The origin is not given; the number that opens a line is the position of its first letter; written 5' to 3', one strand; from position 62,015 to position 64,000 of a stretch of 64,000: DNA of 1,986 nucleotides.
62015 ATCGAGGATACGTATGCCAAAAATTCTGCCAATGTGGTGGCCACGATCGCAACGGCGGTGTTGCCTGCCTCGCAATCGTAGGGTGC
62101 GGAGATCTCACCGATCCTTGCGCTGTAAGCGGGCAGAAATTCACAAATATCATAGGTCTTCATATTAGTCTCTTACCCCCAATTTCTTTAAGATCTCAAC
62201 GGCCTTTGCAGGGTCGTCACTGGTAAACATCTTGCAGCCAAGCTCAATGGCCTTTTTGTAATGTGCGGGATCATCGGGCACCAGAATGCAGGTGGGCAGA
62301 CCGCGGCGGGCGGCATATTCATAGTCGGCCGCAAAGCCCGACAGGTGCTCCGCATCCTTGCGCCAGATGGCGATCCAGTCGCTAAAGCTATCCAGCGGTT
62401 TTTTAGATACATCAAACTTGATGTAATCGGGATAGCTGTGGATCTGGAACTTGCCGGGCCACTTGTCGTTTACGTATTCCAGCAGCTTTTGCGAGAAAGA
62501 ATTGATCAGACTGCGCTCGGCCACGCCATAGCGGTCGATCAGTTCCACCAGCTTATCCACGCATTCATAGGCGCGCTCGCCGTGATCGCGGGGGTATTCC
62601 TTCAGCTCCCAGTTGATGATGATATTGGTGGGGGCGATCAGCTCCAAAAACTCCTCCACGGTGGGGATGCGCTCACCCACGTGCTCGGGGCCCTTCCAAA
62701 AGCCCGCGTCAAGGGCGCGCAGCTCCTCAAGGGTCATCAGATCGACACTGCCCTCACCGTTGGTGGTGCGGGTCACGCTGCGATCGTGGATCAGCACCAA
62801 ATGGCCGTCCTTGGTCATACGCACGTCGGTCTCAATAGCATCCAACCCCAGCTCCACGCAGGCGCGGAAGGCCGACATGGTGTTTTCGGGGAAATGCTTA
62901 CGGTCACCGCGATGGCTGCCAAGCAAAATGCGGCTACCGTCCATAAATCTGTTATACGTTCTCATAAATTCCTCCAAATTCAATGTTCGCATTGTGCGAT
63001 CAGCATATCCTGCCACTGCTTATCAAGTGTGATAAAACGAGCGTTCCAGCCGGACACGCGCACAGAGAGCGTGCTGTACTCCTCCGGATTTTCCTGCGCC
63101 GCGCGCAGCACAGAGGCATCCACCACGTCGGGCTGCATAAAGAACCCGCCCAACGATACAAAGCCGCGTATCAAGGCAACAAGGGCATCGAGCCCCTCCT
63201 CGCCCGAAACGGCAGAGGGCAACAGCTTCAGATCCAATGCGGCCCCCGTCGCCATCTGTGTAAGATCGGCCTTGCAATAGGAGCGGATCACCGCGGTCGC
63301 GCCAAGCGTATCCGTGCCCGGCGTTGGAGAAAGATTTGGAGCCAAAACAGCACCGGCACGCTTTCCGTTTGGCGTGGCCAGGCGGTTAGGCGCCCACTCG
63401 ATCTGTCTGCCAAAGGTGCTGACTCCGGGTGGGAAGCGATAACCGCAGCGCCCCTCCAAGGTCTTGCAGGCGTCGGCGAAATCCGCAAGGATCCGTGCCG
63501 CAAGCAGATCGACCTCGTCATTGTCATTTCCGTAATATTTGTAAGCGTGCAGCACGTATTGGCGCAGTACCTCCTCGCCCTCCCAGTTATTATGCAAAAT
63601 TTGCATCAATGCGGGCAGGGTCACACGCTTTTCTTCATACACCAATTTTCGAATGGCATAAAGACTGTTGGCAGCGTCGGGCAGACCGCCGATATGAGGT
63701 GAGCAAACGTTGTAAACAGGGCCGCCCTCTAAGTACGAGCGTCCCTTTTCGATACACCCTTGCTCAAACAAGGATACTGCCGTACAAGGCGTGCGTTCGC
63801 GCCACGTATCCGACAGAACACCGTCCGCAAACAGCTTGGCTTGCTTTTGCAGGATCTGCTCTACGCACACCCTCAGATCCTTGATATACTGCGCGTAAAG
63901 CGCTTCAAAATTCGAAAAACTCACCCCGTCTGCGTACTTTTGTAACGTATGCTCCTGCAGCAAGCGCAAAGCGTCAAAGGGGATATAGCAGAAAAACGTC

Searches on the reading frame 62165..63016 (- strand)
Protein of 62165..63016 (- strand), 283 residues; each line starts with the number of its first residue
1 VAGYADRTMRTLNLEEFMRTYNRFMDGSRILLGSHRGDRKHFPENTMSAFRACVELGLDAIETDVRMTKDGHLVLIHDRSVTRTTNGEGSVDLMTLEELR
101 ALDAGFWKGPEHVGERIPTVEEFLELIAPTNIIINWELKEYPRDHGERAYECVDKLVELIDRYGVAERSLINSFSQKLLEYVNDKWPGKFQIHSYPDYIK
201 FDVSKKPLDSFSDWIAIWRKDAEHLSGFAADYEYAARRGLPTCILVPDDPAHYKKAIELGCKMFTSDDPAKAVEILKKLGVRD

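Call 70: search_protein_families(library=pfam, proteins=[window:62165-63016:-], max_evalue=0.000001)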
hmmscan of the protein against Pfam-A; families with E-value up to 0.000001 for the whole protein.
window:62165-63016:- (283 aa): 1 family
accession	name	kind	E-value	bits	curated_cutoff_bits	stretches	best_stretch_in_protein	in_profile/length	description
PF03009.23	GDPD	-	4.8e-35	122.3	23.6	1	35-194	1-168/244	Glycerophosphoryl diester phosphodiesterase family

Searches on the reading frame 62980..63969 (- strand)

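Call 70: search_protein_families(library=pfam, proteins=[window:62980-63969:-], max_evalue=0.000001)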
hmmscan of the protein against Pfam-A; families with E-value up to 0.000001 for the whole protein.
window:62980-63969:- (329 aa): 2 families
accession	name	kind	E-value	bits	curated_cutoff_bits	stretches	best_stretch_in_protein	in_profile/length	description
PF02901.20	PFL-like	-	1.5e-34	120.2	24.3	1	11-188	472-642/647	Pyruvate formate lyase-like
PF01228.26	Gly_radical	-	4.2e-22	79.1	22.2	1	210-313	2-106/106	Glycine radical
